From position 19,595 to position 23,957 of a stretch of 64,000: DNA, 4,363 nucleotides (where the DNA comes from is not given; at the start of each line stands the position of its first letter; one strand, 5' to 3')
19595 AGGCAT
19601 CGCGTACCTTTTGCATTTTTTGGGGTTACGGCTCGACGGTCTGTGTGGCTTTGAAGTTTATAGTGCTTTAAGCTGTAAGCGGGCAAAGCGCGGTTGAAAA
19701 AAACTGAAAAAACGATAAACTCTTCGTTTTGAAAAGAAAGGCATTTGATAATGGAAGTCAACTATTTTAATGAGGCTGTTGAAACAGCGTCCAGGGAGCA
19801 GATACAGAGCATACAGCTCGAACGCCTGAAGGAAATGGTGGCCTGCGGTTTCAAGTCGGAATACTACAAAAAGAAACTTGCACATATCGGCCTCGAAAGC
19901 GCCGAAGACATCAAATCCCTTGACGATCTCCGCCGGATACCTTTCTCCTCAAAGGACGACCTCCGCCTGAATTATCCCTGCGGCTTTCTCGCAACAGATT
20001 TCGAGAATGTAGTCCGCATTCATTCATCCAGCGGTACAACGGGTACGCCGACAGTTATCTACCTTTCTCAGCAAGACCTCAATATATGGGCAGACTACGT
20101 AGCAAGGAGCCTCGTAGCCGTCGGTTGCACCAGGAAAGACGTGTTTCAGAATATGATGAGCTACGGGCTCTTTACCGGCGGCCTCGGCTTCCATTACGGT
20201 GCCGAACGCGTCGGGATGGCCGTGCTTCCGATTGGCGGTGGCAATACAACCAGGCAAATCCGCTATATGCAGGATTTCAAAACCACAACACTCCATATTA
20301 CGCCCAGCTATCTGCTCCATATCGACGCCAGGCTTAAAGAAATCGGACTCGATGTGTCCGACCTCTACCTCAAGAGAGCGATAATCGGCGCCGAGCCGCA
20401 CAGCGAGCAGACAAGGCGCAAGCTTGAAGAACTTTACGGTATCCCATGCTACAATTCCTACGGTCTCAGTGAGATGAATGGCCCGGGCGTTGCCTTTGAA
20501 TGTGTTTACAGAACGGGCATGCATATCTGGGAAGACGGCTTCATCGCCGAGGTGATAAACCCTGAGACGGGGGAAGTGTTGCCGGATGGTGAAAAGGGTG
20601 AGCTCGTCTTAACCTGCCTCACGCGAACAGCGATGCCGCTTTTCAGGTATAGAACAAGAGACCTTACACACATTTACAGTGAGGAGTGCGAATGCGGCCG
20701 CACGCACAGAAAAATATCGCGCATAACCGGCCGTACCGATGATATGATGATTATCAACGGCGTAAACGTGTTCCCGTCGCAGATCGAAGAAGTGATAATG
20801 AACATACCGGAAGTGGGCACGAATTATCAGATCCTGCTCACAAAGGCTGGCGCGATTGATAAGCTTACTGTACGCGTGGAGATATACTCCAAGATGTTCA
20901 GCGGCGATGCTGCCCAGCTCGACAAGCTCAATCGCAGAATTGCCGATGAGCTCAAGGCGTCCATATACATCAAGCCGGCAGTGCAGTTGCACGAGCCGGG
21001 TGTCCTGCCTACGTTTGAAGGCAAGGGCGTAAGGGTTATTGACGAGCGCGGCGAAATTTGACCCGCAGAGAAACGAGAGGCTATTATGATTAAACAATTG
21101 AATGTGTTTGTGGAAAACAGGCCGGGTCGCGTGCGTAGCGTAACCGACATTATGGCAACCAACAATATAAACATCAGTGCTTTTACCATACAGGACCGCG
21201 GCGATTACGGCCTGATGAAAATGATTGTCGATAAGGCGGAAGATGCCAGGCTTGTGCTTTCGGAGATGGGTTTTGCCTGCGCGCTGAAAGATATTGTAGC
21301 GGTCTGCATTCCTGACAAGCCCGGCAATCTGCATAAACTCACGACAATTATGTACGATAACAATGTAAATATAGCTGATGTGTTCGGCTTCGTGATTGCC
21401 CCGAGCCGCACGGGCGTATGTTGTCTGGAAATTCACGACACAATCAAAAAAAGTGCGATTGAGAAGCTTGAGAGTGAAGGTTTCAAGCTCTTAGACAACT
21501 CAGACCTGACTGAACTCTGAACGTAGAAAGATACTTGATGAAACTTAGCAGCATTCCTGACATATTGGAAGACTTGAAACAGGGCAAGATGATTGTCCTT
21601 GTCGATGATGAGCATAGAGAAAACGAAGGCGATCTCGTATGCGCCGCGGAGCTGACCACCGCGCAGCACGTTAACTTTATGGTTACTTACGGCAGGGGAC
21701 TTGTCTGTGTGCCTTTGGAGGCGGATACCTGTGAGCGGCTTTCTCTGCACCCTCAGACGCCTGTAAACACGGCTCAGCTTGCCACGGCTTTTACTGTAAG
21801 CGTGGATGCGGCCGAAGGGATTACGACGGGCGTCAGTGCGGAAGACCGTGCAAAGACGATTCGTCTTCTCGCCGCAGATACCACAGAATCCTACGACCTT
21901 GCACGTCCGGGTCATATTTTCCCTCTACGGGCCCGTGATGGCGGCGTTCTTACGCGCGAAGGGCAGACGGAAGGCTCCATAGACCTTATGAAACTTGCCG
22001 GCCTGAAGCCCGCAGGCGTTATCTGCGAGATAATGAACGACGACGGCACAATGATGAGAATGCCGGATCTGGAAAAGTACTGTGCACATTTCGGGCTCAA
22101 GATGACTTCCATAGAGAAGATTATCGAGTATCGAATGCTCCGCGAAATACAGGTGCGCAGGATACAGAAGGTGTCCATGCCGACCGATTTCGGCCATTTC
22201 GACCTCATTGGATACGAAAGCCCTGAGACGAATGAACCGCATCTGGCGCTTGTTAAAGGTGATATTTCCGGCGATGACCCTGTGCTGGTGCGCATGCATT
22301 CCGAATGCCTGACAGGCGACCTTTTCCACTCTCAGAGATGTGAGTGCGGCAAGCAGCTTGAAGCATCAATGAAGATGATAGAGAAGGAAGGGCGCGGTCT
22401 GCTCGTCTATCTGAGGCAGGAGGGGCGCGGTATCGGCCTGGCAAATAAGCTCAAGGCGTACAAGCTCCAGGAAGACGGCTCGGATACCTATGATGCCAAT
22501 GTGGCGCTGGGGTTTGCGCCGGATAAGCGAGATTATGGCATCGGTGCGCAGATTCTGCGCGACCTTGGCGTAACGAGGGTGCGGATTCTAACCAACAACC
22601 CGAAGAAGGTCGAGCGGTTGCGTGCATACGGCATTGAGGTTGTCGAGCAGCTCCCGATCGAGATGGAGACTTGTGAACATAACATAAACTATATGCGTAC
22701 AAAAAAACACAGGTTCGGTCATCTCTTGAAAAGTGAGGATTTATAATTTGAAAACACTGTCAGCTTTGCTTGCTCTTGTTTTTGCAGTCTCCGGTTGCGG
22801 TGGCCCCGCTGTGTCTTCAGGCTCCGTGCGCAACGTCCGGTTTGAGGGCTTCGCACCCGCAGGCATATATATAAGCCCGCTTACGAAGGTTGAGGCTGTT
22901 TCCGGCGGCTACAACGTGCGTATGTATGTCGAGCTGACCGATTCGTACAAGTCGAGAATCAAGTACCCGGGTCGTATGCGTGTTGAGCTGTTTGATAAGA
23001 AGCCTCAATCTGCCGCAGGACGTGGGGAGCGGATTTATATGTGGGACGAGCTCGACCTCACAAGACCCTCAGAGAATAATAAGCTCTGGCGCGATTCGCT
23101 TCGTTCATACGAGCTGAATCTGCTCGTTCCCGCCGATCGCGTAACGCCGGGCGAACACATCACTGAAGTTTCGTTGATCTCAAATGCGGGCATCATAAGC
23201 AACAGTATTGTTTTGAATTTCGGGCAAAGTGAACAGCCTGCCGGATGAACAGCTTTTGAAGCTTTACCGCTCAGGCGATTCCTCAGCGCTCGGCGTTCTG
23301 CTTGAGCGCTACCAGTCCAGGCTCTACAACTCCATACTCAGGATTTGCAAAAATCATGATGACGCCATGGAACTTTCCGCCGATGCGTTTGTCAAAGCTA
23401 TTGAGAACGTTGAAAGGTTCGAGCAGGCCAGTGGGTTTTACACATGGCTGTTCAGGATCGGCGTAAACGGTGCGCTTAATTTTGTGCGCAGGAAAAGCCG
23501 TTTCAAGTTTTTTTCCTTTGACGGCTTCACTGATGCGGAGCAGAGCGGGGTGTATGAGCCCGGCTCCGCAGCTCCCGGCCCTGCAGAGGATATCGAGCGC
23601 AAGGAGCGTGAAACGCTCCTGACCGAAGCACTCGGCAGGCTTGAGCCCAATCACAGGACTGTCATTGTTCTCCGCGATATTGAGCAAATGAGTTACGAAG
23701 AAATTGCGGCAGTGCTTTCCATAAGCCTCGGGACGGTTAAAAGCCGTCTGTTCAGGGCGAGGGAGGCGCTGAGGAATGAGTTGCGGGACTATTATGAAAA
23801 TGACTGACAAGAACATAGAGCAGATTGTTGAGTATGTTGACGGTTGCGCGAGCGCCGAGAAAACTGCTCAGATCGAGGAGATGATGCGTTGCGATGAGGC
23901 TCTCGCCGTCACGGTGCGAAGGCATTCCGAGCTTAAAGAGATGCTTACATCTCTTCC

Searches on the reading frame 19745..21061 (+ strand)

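Call 10: search_protein_families(library=pfam, proteins=[window:19745-21061:+])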
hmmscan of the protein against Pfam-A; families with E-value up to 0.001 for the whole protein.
window:19745-21061:+ (438 aa): 2 families
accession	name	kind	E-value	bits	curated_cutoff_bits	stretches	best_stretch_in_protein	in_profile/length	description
PF14535.12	AMP-binding_C_2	-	4.1e-28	97.9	25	1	339-435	1-96/96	AMP-binding enzyme C-terminal domain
PF00501.34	AMP-binding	-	5.7e-18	65.3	29.9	1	88-289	163-374/384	AMP-binding enzyme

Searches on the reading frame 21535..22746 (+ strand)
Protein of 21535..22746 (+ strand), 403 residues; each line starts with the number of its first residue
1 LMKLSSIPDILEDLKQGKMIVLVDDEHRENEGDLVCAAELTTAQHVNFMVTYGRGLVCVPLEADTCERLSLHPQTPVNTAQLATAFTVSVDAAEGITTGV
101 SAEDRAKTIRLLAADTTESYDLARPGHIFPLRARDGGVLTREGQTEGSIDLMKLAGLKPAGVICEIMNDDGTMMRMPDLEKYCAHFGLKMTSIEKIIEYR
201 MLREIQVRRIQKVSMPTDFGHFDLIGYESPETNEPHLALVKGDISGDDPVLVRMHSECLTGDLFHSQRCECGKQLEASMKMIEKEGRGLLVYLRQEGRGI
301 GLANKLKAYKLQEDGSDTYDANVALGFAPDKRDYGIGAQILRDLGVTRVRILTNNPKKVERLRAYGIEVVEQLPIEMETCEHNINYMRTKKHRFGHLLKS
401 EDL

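Call 10: search_protein_families(library=pfam, proteins=[window:21535-22746:+])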
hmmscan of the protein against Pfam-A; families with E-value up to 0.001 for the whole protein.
window:21535-22746:+ (403 aa): 2 families
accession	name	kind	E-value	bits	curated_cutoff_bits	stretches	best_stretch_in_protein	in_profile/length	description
PF00926.24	DHBP_synthase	-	2.8e-82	275.3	26.4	1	9-199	2-191/191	3,4-dihydroxy-2-butanone 4-phosphate synthase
PF00925.25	GTP_cyclohydro2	-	8.8e-73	243.7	23.3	1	209-374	2-165/165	GTP cyclohydrolase II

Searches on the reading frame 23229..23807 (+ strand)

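Call 10: search_protein_families(library=pfam, proteins=[window:23229-23807:+])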
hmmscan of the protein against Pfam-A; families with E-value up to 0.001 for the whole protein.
window:23229-23807:+ (192 aa): 4 families
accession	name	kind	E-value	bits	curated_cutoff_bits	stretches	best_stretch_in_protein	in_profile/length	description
PF08281.18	Sigma70_r4_2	-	5.2e-18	64.9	25.7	1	130-181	3-54/54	Sigma-70, region 4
PF04545.22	Sigma70_r4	-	1.5e-15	56.8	24.1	1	134-183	1-50/50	Sigma-70, region 4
PF04542.20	Sigma70_r2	-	9.4e-15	54.6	24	1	24-91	1-70/71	Sigma-70 region 2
PF07638.17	Sigma70_ECF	-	2.9e-09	37.5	21.1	1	8-187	6-185/185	ECF sigma factor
